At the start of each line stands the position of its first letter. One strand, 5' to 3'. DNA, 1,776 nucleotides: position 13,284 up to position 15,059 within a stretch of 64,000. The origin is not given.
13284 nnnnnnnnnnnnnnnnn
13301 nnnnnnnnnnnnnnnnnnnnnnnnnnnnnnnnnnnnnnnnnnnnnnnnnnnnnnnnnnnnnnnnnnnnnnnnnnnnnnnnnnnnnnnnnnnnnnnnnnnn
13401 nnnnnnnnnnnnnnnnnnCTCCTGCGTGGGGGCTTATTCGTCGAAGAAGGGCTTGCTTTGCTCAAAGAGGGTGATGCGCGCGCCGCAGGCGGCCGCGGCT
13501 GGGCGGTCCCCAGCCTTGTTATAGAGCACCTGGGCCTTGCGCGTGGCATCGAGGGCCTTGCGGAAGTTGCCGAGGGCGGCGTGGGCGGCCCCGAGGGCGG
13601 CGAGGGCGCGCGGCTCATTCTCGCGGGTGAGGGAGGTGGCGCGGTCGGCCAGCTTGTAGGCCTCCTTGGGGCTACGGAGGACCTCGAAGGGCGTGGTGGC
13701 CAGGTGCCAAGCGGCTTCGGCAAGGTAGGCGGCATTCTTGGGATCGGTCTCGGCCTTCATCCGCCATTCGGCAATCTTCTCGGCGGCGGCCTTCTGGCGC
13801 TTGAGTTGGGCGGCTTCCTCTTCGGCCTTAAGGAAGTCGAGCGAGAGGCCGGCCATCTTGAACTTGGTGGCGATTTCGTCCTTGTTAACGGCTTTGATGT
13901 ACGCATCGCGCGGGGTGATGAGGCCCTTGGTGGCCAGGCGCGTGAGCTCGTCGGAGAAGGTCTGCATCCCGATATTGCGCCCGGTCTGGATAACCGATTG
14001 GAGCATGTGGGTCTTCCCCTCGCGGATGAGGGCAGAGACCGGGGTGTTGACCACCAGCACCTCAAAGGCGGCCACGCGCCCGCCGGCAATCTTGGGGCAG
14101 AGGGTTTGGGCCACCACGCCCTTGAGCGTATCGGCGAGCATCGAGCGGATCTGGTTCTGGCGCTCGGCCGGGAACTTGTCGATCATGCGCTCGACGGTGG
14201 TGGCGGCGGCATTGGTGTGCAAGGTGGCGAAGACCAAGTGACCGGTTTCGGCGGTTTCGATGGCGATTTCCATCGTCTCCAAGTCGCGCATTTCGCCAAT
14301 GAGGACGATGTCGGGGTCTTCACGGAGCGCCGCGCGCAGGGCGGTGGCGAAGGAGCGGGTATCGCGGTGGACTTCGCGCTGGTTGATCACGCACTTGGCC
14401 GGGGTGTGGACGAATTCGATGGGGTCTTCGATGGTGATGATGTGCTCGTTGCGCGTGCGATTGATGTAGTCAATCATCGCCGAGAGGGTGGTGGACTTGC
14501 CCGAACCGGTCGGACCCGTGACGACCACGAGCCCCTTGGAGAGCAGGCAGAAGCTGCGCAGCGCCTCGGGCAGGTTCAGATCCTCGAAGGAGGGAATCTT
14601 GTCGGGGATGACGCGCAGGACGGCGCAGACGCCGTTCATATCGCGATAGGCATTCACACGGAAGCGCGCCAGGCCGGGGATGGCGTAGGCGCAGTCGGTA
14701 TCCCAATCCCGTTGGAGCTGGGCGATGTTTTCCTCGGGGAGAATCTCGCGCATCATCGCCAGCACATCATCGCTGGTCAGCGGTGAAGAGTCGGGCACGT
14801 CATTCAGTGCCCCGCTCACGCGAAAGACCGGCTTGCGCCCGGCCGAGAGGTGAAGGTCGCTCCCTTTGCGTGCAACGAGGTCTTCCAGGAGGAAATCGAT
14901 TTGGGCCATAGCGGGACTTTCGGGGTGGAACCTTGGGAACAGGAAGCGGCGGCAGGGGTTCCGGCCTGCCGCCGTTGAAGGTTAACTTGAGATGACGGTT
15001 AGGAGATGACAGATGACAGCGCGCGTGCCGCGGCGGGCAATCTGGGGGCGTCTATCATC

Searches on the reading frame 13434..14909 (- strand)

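Call 15: search_protein_families(library=pfam, proteins=[window:13434-14909:-], max_evalue=0.001)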
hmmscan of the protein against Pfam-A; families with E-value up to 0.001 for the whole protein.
window:13434-14909:- (491 aa): 5 families
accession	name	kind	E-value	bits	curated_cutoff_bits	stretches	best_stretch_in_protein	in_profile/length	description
PF00437.27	T2SSE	-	2.6e-50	171.6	24.9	1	4-274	12-281/370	Type II/IV secretion system protein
PF13191.12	AAA_16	-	0.00017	22.6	32.6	1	124-216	23-103/167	AAA ATPase domain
PF13401.12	AAA_22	-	0.00034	21.4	27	1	124-176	4-46/130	AAA domain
PF13476.12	AAA_23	-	0.00045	21.3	27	0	123-145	17-39/201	AAA domain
PF13604.12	AAA_30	-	0.00099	19.3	27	0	115-152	8-45/191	AAA domain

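Call 54: search_protein_families(library=ncbifam, proteins=[window:13434-14909:-], max_evalue=0.01)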
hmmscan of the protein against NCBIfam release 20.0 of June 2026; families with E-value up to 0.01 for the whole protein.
window:13434-14909:- (491 aa): 20 families
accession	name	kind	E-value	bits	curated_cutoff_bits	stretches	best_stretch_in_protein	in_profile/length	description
TIGR01420.1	pilT_fam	subfamily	4.5e-137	456.9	319.1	1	4-345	2-343/343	PilT/PilU family type 4a pilus ATPase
TIGR02533.1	type_II_gspE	equivalog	1.4e-48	165.8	630.25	1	4-273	113-381/486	type II secretion system ATPase GspE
TIGR02525.1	plasmid_TraJ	equivalog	2.7e-46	158.2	368.3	1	83-298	102-325/372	plasmid transfer ATPase TraJ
NF007755.0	PRK10436.1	equivalog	2.1e-45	155.3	617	1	4-273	89-357/465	type II secretion system protein GspE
TIGR02538.1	type_IV_pilB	equivalog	2e-44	152.2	675.65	1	5-244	186-431/564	type IV-A pilus assembly ATPase PilB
TIGR02524.1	dot_icm_DotB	equivalog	2.5e-43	148.6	463.3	1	4-308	6-322/358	Dot/Icm type IV secretion system ATPase DotB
NF041000.1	ATPase_ComGA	equivalog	5.4e-38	130.5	300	1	84-272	83-266/267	competence type IV pilus ATPase ComGA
NF053534.1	T4PilAsmATPsTfpB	equivalog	7.4e-37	127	850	1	4-271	205-472/584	type IV pilus assembly ATPase TfpB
NF058587.1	archaellum_moto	equivalog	8.8e-19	67.6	550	1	121-248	271-395/527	archaellum flagellar ATPase motor FlaI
TIGR02782.1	TrbB_P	equivalog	5.6e-17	62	304.55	1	123-267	134-277/303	P-type conjugative transfer ATPase TrbB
TIGR02788.1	VirB11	equivalog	2.8e-15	56.1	249.95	1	121-246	140-266/308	P-type DNA transfer ATPase VirB11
NF010469.0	PRK13894.1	subfamily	3.9e-12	46.2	508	1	128-263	152-287/320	conjugal transfer ATPase TrbB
TIGR03819.1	heli_sec_ATPase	hypoth_equivalog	6.2e-12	45.3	373.15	1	124-241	177-296/340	TadA family conjugal transfer-associated ATPase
NF010407.0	PRK13833.1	subfamily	3.9e-11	42.9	499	1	127-266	146-283/323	conjugal transfer protein TrbB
NF010425.0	PRK13851.1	equivalog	1.4e-10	40.6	461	1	115-236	152-274/344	type IV secretion system protein VirB11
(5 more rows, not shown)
